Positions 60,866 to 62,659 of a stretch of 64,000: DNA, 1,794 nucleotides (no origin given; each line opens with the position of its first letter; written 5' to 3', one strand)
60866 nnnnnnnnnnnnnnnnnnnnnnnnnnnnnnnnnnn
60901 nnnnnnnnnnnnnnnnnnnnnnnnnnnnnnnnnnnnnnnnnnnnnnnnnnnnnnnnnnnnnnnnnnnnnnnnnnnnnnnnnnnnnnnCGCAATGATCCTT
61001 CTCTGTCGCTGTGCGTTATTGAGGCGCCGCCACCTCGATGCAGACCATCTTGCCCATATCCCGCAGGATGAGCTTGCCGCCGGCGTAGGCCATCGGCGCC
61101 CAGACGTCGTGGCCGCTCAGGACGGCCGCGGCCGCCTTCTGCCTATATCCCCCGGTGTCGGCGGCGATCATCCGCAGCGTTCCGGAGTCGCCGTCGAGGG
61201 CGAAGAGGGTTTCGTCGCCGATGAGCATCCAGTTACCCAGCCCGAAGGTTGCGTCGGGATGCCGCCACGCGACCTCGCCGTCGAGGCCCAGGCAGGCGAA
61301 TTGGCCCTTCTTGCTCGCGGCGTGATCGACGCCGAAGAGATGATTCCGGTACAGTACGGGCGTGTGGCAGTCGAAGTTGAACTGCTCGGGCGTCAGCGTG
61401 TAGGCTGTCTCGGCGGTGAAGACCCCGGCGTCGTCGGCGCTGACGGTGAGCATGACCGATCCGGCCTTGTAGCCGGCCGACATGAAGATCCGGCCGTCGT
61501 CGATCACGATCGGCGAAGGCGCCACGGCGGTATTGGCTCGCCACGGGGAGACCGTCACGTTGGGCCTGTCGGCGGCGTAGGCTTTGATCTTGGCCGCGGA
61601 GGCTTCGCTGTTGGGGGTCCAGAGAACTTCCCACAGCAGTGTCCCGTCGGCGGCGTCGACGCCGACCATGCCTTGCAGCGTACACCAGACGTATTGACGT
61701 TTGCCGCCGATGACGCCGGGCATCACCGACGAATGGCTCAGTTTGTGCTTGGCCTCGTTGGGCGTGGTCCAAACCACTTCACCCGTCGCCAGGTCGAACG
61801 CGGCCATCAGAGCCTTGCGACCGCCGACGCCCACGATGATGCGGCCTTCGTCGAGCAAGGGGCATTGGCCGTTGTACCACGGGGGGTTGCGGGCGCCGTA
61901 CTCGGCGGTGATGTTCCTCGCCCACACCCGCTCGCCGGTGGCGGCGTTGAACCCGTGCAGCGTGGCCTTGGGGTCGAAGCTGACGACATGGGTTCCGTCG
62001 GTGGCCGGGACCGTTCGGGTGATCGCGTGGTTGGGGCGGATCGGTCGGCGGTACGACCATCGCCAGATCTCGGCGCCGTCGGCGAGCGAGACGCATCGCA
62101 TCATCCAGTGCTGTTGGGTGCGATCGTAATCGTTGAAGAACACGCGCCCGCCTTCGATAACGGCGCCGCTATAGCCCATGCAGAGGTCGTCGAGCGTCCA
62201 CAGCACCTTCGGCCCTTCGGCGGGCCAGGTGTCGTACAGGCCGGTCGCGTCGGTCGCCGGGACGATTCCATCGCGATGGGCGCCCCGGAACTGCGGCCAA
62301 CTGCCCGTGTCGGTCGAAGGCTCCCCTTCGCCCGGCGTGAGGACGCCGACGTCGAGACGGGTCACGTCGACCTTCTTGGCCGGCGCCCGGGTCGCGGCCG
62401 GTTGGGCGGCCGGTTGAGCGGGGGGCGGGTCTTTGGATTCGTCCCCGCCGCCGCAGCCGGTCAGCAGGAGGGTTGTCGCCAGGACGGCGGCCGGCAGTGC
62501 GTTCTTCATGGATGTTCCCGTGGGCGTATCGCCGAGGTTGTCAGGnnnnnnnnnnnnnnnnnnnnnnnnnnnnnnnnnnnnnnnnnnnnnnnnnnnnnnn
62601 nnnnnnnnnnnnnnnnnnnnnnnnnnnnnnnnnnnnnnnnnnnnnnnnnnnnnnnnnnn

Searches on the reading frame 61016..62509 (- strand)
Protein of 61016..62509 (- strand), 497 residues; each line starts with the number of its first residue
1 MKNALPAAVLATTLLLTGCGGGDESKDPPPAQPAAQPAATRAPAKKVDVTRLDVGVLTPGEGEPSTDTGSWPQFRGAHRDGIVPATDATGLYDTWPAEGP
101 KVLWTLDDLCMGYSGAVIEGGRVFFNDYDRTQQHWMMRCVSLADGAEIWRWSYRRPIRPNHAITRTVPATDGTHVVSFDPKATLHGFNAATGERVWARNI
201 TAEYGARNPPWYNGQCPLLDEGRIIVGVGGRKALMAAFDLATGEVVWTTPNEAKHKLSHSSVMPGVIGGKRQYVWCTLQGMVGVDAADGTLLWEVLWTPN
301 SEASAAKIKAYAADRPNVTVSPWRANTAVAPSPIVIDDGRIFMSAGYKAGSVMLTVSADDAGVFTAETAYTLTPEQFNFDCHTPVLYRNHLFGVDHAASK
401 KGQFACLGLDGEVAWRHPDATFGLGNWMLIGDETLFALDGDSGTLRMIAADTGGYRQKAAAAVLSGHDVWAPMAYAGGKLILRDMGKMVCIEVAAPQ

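Call 4: search_protein_families(library=pfam, proteins=[window:61016-62509:-], max_evalue=0.01)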
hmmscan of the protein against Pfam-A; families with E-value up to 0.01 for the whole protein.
window:61016-62509:- (497 aa): 2 families
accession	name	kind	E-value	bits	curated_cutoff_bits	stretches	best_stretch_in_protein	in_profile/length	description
PF13360.13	PQQ_2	-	6.7e-20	72.2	27.6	1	138-300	6-149/233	Outer membrane protein assembly factor BamB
PF13570.13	Beta-prop_ACSF4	-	0.00066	19.6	133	1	137-295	31-171/329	Beta-alanine-activating enzyme, beta-propeller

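Call 16: search_protein_families(library=ncbifam, proteins=[window:61016-62509:-], max_evalue=0.001)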
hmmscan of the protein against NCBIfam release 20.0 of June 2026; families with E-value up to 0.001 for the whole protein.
window:61016-62509:- (497 aa): 5 families
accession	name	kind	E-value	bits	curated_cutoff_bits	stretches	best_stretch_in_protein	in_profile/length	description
TIGR03300.1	assembly_YfgL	equivalog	1.9e-08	33.4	285.2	1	134-295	29-171/377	outer membrane protein assembly factor BamB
TIGR04528.1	acido_non_PQQ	subfamily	2.4e-07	29.9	650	1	140-252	72-182/493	acido-empty-quinoprotein group A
TIGR03075.1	PQQ_enz_alc_DH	subfamily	3e-07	29.4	480.05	1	137-257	81-205/530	PQQ-dependent dehydrogenase, methanol/ethanol family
NF008351.0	PRK11138.1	equivalog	3.4e-05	22.5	423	1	164-295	61-186/394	outer membrane protein assembly factor BamB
NF041516.1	PA2928_fam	subfamily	0.00011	21.7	70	1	233-292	69-124/376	PA2928 family protein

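Call 26: find_homologous_proteins(query=window:61016-62509:-)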
Query window:61016-62509:- (497 aa): 906 proteins with E <= 0.001 among 8000 candidates; the best 120 are listed.
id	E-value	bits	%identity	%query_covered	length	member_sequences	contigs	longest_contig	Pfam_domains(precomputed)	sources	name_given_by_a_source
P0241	0.0e+0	1112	95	100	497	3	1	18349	PF13360.14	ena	-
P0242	1.7e-193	662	64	89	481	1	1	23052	PF01011.29,PF13360.14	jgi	-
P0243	1.8e-193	662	65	89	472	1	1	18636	PF13360.14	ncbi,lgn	ncbi:MAG: PQQ-binding-like beta-propeller repeat protein [Planctomycetota bacterium]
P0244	7.4e-175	601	58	89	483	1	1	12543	PF01011.29,PF13360.14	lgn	-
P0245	5.5e-165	568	55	89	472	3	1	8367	PF13360.14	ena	-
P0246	1.1e-163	564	55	93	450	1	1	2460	PF13360.14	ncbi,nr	ncbi:MAG: PQQ-like beta-propeller repeat protein, partial [Planctomycetes bacterium]|nr:PQQ-like bet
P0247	8.7e-156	538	49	99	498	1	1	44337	PF13360.14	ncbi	-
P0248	2.4e-153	530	50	98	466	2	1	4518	PF13360.14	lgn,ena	-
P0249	5.5e-151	522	52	90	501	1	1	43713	PF01011.29,PF13360.14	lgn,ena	-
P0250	1.4e-149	517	50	95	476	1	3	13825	PF13360.14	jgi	-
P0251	1.6e-141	491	52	88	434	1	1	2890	PF13360.14,PF13570.14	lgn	-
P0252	3.2e-140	486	48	96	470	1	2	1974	PF01011.29,PF13360.14,PF13570.14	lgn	-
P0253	1.6e-138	481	47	90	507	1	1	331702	PF01011.29,PF13360.14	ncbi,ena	-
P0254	1.9e-138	480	51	91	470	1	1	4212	PF13360.14,PF13570.14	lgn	-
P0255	2.0e-137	477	48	90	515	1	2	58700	PF13360.14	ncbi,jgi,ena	jgi:outer membrane protein assembly factor BamB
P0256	1.4e-135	471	50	90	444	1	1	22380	PF01011.29,PF13360.14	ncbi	-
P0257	4.1e-135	469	50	87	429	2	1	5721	PF13360.14,PF13570.14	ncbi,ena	-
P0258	4.9e-135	469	49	91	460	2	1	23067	PF13360.14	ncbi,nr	ncbi:MAG: PQQ-like beta-propeller repeat protein [Phycisphaerae bacterium]|nr:PQQ-like beta-propelle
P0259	1.0e-134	468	52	86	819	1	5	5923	PF13360.14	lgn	-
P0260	1.1e-134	468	49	90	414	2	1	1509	PF13360.14,PF13570.14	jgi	jgi:outer membrane protein assembly factor BamB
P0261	4.4e-133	463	52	86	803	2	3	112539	PF13360.14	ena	-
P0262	1.1e-132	461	50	85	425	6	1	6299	PF13360.14,PF13570.14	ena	-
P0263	1.2e-132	461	49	86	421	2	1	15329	PF13360.14,PF13570.14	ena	-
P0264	1.3e-132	461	48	92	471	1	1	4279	PF13360.14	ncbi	-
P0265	4.1e-132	460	49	86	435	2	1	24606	PF01011.29,PF13360.14,PF13570.14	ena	-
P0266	1.4e-131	458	48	85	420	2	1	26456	PF13360.14,PF13570.14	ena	-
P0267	3.9e-131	456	50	85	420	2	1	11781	PF01011.29,PF13360.14,PF13570.14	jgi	jgi:outer membrane protein assembly factor BamB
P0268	6.3e-131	456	50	86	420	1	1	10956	PF13360.14,PF13570.14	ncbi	-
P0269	1.4e-130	455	49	85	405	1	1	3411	PF13360.14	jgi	-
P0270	1.5e-130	454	50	85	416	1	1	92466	PF13360.14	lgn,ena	-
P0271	2.4e-130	454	49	85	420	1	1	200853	PF01011.29,PF13360.14,PF13570.14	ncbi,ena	-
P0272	3.0e-130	453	51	86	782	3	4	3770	PF13360.14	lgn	-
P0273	3.9e-130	453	48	86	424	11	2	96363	PF13360.14,PF13570.14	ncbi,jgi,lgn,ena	-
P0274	1.3e-129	451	49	85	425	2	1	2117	PF13360.14,PF13570.14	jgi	jgi:outer membrane protein assembly factor BamB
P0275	1.7e-129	451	47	87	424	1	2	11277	PF13360.14,PF13570.14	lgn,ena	-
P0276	2.4e-129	450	49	85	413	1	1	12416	PF13360.14,PF13570.14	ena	-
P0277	1.5e-128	448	49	85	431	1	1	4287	PF01011.29,PF13360.14,PF13570.14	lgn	-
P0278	1.8e-128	448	49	86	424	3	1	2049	PF13360.14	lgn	-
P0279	3.2e-128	447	49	86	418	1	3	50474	PF13360.14,PF13570.14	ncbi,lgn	-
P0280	3.6e-128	447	50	87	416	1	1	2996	PF13360.14,PF13570.14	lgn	-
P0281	1.2e-127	445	48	86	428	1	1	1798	PF13360.14,PF13570.14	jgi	jgi:outer membrane protein assembly factor BamB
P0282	1.3e-127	445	50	85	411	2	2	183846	PF13360.14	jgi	jgi:outer membrane protein assembly factor BamB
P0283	3.3e-127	443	46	94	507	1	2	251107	PF13360.14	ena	-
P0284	3.9e-127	443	49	85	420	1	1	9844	PF13360.14,PF13570.14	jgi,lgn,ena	-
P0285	5.2e-127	443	49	85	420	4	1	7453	PF13360.14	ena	-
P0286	6.8e-127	442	47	86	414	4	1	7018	PF13360.14,PF13570.14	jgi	-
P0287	3.1e-126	440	48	87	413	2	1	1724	PF13360.14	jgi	jgi:outer membrane protein assembly factor BamB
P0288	3.1e-126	440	49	86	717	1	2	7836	PF13360.14,PF01436.28,PF08450.19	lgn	-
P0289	4.6e-126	440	48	86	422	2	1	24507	PF13360.14,PF13570.14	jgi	jgi:outer membrane protein assembly factor BamB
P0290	7.7e-126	439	50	85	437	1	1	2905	PF13360.14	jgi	jgi:outer membrane protein assembly factor BamB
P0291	8.1e-126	439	47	87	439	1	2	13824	PF13360.14,PF13570.14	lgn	-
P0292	8.2e-126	439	47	85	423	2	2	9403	PF01011.29,PF13360.14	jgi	-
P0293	9.8e-126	439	49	85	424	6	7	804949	PF01011.29,PF13360.14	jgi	jgi:outer membrane protein assembly factor BamB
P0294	1.3e-125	438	48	86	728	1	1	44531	PF13360.14,PF08450.19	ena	-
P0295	1.7e-125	438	49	85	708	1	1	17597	PF13360.14,PF01436.28,PF08450.19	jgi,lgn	jgi:outer membrane protein assembly factor BamB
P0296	1.8e-125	438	49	86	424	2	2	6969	PF13360.14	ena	-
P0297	1.9e-125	438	47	85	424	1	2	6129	PF01011.29,PF13360.14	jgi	jgi:outer membrane protein assembly factor BamB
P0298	2.2e-125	437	46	86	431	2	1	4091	PF01011.29,PF13360.14,PF13570.14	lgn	-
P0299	2.7e-125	437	46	86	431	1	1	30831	PF01011.29,PF13360.14,PF13570.14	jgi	-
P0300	2.9e-125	437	48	86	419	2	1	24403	PF13360.14,PF13570.14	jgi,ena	-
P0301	4.0e-125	437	47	86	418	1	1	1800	PF13360.14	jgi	jgi:outer membrane protein assembly factor BamB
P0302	5.3e-125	436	49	85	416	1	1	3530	PF13360.14,PF13570.14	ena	-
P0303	5.7e-125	436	46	86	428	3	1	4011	PF01011.29,PF13360.14,PF13570.14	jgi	-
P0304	6.7e-125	436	48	86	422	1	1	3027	PF13360.14,PF13570.14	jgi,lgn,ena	-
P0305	1.1e-124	435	47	86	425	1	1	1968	PF13360.14,PF13570.14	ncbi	-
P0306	1.7e-124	434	46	86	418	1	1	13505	PF01011.29,PF13360.14,PF13570.14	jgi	-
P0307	1.9e-124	434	48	85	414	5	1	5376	PF13360.14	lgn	-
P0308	1.9e-124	434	49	86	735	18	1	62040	PF01011.29,PF13360.14,PF01436.28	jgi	-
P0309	1.9e-124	434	48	87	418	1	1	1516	PF01011.29,PF13360.14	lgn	-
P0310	1.9e-124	434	47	86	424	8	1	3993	PF01011.29,PF13360.14,PF13570.14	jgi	jgi:outer membrane protein assembly factor BamB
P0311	3.3e-124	434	47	85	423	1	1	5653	PF01011.29,PF13360.14,PF13570.14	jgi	jgi:outer membrane protein assembly factor BamB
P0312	4.8e-124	433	47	86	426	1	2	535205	PF01011.29,PF13360.14,PF25293.2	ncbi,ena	-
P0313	5.6e-124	433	47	89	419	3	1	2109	PF13360.14,PF13570.14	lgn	-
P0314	7.6e-124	432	47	87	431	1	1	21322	PF13360.14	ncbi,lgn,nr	ncbi:MAG: PQQ-like beta-propeller repeat protein [Planctomycetes bacterium]|nr:PQQ-like beta-propell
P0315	9.1e-124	432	47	86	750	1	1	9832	PF13360.14,PF13570.14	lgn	-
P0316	9.3e-124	432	47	85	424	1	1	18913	PF01011.29,PF13360.14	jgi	jgi:outer membrane protein assembly factor BamB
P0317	1.1e-123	432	46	85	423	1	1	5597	PF13360.14,PF13570.14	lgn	-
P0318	1.3e-123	432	44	98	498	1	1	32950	PF13360.14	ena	-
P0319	1.4e-123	431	45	91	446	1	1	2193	PF13360.14,PF13570.14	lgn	-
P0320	1.6e-123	431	46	86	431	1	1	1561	PF01011.29,PF13360.14,PF13570.14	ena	-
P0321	1.7e-123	431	46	85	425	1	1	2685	PF01011.29,PF13360.14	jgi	jgi:outer membrane protein assembly factor BamB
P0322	2.0e-123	431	47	85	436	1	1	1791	PF13360.14,PF13570.14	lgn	-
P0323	2.0e-123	431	46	87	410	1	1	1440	PF01011.29,PF13360.14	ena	-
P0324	2.4e-123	431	48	85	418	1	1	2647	PF01011.29,PF13360.14,PF13570.14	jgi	-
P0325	2.7e-123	431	47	86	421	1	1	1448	PF01011.29,PF13360.14,PF13570.14,PF25293.2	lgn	-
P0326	3.6e-123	430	48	85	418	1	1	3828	PF13360.14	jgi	jgi:outer membrane protein assembly factor BamB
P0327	3.7e-123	430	48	86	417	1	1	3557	PF01011.29,PF13360.14,PF25293.2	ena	-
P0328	3.7e-123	430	46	86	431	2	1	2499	PF01011.29,PF13360.14,PF13570.14,PF25293.2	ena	-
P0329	3.8e-123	430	49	85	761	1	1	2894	PF13360.14,PF08450.19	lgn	-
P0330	4.2e-123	430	46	85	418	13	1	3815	PF01011.29,PF13360.14,PF13570.14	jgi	jgi:outer membrane protein assembly factor BamB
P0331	4.4e-123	430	47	86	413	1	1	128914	PF13360.14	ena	-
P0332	4.6e-123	430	48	85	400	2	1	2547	PF01011.29,PF13360.14,PF13570.14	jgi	jgi:outer membrane protein assembly factor BamB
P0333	5.7e-123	429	48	80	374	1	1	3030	PF01011.29,PF13360.14,PF13570.14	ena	-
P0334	5.7e-123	429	47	85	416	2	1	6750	PF01011.29,PF13360.14,PF13570.14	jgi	jgi:outer membrane protein assembly factor BamB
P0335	5.9e-123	429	48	87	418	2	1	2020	PF01011.29,PF13360.14,PF13570.14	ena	-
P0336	6.1e-123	429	48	85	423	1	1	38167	PF13360.14,PF13570.14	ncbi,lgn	-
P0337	6.2e-123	429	48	87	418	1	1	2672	PF01011.29,PF13360.14,PF13570.14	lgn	-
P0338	6.9e-123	429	45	86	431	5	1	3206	PF01011.29,PF13360.14,PF13570.14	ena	-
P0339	6.9e-123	429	48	85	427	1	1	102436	PF13360.14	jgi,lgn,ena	-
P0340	7.0e-123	429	48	86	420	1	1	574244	PF13360.14,PF13570.14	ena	-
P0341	7.1e-123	429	46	85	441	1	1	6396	PF01011.29,PF13360.14,PF13570.14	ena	-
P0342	7.1e-123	429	44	91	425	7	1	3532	PF01011.29,PF13360.14,PF13570.14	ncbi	-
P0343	7.4e-123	429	46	85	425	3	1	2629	PF01011.29,PF13360.14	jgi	jgi:outer membrane protein assembly factor BamB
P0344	7.8e-123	429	45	91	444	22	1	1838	PF01011.29,PF13360.14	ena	-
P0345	8.0e-123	429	45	88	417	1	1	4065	PF01011.29,PF13360.14,PF13570.14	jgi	jgi:outer membrane protein assembly factor BamB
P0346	8.1e-123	429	47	86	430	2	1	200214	PF13360.14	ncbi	-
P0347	8.5e-123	429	47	86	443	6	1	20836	PF01011.29,PF13360.14,PF13570.14,PF25293.2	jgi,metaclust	jgi:outer membrane protein assembly factor BamB|metaclust:\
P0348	9.6e-123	429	46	85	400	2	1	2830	PF01011.29,PF13360.14,PF13570.14,PF25293.2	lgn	-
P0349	1.3e-122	428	46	85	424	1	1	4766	PF01011.29,PF13360.14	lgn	-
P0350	2.0e-122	428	47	86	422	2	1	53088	PF01011.29,PF13360.14,PF13570.14,PF25293.2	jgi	jgi:outer membrane protein assembly factor BamB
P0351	2.0e-122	428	46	85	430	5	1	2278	PF01011.29,PF13360.14,PF13570.14,PF25293.2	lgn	-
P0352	2.2e-122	427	47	86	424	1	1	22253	PF13360.14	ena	-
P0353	2.4e-122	427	46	85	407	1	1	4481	PF01011.29,PF13360.14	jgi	jgi:outer membrane protein assembly factor BamB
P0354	3.6e-122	427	46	86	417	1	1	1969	PF01011.29,PF13360.14,PF13570.14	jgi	jgi:outer membrane protein assembly factor BamB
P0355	3.7e-122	427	46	86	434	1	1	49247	PF01011.29,PF13360.14,PF13570.14,PF25293.2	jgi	jgi:outer membrane protein assembly factor BamB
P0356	3.8e-122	427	46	85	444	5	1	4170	PF01011.29,PF13360.14,PF13570.14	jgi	jgi:outer membrane protein assembly factor BamB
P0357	4.3e-122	427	47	87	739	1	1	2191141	PF13360.14,PF13570.14,PF08450.19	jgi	jgi:outer membrane protein assembly factor BamB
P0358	6.0e-122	426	46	85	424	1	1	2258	PF13360.14,PF13570.14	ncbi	-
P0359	6.4e-122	426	48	87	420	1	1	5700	PF01011.29,PF13360.14,PF13570.14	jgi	jgi:outer membrane protein assembly factor BamB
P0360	7.3e-122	426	47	85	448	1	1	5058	PF13360.14,PF13570.14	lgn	-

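Call 53: predict_structure(alignment_id=A2)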
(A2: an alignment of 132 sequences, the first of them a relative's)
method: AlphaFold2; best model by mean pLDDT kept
length: 708 residues; sequences in the alignment: 132
mean_pLDDT: 92.7   pTM: 0.64
mean pLDDT of the five models: 92.7, 92.5, 92.3, 92.1, 91.8
residues with pLDDT >= 90: 608; 70-90: 56; 50-70: 16; < 50: 28
segments of 3 or more residues with pLDDT < 50: 1-4, 405-419, 700-708
pLDDT, mean of each block of 10 residues (from residue 1): 54 96 94 97 96 97 97 98 98 88 96 98 98 98 93 95 98 98 98 95 97 96 98 80 95 90 97 97 90 96 82 97 95 95 97 98 98 92 97 97 61 40 92 94 96 95 97 97 97 98 97 95 97 98 97 96 96 96 98 97 92 92 96 96 95 95 97 97 98 69 42
secondary structure, 60 per line:
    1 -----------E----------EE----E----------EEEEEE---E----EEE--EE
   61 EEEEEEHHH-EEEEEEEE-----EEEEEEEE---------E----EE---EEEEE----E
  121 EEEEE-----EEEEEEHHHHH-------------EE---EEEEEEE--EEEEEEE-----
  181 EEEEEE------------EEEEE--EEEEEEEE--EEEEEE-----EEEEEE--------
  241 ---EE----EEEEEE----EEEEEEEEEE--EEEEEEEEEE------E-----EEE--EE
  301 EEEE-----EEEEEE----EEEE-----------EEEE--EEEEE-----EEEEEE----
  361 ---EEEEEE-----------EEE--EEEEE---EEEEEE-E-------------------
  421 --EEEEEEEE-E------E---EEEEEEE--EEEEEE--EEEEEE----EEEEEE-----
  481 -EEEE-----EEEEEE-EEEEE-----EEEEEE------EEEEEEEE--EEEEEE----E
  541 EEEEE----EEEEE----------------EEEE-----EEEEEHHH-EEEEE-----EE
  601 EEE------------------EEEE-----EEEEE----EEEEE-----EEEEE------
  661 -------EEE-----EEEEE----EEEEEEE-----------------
elements in order (helices of 4 or more, strands of 3 or more residues): E40-45 E54-56 E59-66 E71-78 E84-91 E111-115 E120-125 E131-136 H137-141 E160-166 E169-175 E181-186 E199-203 E206-213 E216-221 E227-232 E250-255 E260-269 E272-281 E294-296 E299-304 E310-315 E320-323 E335-338 E341-345 E351-356 E364-369 E381-383 E386-390 E394-399 E423-430 E443-449 E452-457 E460-465 E470-475 E482-485 E491-496 E498-502 E508-513 E520-527 E530-535 E540-545 E550-554 E571-574 E580-584 E589-593 E599-603 E622-625 E631-635 E640-644 E650-654 E668-670 E676-680 E685-691

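Call 57: fold_search(model_id=the predicted structure, library=pdb)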
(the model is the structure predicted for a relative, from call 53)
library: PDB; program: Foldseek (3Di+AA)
matches with E <= 10: 1773; with E <= 0.001: 1359
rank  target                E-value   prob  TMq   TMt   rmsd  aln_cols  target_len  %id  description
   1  7mq8_LT               5.3e-18  1.00  0.30  0.26  25.7       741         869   12  Cryo-EM structure of the human SSU processome, state pre-A1 (released 2021-09-22)
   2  7mqa_LT               7.8e-18  1.00  0.28  0.24  25.3       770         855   11  Cryo-EM structure of the human SSU processome, state post-A1 (released 2021-09-22)
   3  6rxt_UL               1.4e-16  1.00  0.28  0.26  25.1       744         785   11  Cryo-EM structure of the 90S pre-ribosome (Kre33-Noc4) from Chaetomium thermophilum, state A (released 2019-08-14)
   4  9e2g_2B               1.8e-16  1.00  0.29  0.33  26.0       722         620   13  Cryo-EM structure of 48 nm repeat of microtubule doublet from T. brucei flagellum (released 2025-03-12)
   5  9co0_B                1.1e-15  1.00  0.39  0.75   4.4       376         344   19  CryoEM structure of BAM in complex with the PTB2 open-state inhibitor (in SMA nanodisc) (released 2024-12-25)
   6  8glv_Cp               1.1e-15  1.00  0.27  0.19  24.4       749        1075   10  96-nm repeat unit of doublet microtubules from Chlamydomonas reinhardtii flagella (released 2023-05-31)
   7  8snb_4B               1.6e-15  1.00  0.28  0.32  25.2       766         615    9  atomic model of sea urchin sperm doublet microtubule (48-nm periodicity) (released 2023-06-28)
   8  6u42_5L               1.8e-15  1.00  0.26  0.29  25.8       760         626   12  Natively decorated ciliary doublet microtubule (released 2019-11-13)
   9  6zqa_UL               2.1e-15  1.00  0.30  0.25  25.8       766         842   10  Cryo-EM structure of the 90S pre-ribosome from Saccharomyces cerevisiae, state A (Poly-Ala) (released 2020-09-23)
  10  8snb_4A               2.3e-15  1.00  0.28  0.32  25.4       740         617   10  atomic model of sea urchin sperm doublet microtubule (48-nm periodicity) (released 2023-06-28)
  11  6d69                  4.9e-15  1.00  0.33  0.78   3.2       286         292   22  Crystal Structure of the NHL Repeat Region of D. melanogaster Thin (released 2019-04-24)
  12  7mqa_LR               5.2e-15  1.00  0.30  0.28  25.9       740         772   11  Cryo-EM structure of the human SSU processome, state post-A1 (released 2021-09-22)
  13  3prw                  5.7e-15  1.00  0.40  0.74   4.6       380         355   19  Crystal structure of the lipoprotein BamB (released 2011-01-19)
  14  9n6z_LQ               6.5e-15  1.00  0.28  0.25  26.8       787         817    9  SSU processome maturation and disassembly, State D (released 2025-11-05)
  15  6tji_A                6.5e-15  1.00  0.15  0.26  24.9       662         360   11  Crystal structure of the computationally designed Cake10 protein (released 2020-05-06)
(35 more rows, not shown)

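Call 75: search_solved_structures(query=A4, max_evalue=0.01)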
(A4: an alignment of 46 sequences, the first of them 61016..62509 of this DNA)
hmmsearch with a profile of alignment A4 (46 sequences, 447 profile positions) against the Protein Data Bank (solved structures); distinct sequences matched with E-value up to 0.01: 42.
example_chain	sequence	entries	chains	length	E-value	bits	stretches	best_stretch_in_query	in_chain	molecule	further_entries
8orr_AAA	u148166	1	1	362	3.7e-10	42.2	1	147-404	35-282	Outer membrane protein assembly factor BamB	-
5ljo_B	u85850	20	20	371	4.3e-10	42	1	147-432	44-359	Outer membrane protein assembly factor BamB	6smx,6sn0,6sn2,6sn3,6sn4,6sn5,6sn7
8spr_B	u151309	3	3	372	4.3e-10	41.9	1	147-432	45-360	Outer membrane protein assembly factor BamB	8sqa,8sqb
28jl_B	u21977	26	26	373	4.5e-10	41.9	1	147-432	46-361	Outer membrane protein assembly factor BamB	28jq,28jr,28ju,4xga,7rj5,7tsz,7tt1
3q54_A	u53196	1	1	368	4.8e-10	41.8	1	147-432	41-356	Outer membrane assembly lipoprotein YfgL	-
3q7m_A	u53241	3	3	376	5.2e-10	41.7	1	147-432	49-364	Lipoprotein yfgL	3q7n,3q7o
5ayw_B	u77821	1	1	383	5.2e-10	41.7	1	147-432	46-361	Outer membrane protein assembly factor BamB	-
2yh3_A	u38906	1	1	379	5.2e-10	41.7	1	147-432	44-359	LIPOPROTEIN YFGL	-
3prw_A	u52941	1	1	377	5.3e-10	41.7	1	147-432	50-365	Lipoprotein yfgL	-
7nri_B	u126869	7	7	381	5.4e-10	41.6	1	147-432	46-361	Outer membrane protein assembly factor BamB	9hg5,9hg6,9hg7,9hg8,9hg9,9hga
5d0o_B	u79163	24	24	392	5.9e-10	41.5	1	147-432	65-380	Outer membrane protein assembly factor BamB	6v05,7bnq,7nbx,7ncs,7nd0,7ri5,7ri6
7cqy_A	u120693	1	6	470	6e-10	41.5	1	161-299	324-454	Tetrathionate hydrolase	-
6lyq_B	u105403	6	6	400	6.1e-10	41.4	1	147-432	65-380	Outer membrane protein assembly factor BamB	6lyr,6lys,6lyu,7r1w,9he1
3p1l_A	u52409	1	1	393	6.1e-10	41.4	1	147-432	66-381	Lipoprotein yfgL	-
8adg_B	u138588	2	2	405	6.8e-10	41.3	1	147-432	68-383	Outer membrane protein assembly factor BamB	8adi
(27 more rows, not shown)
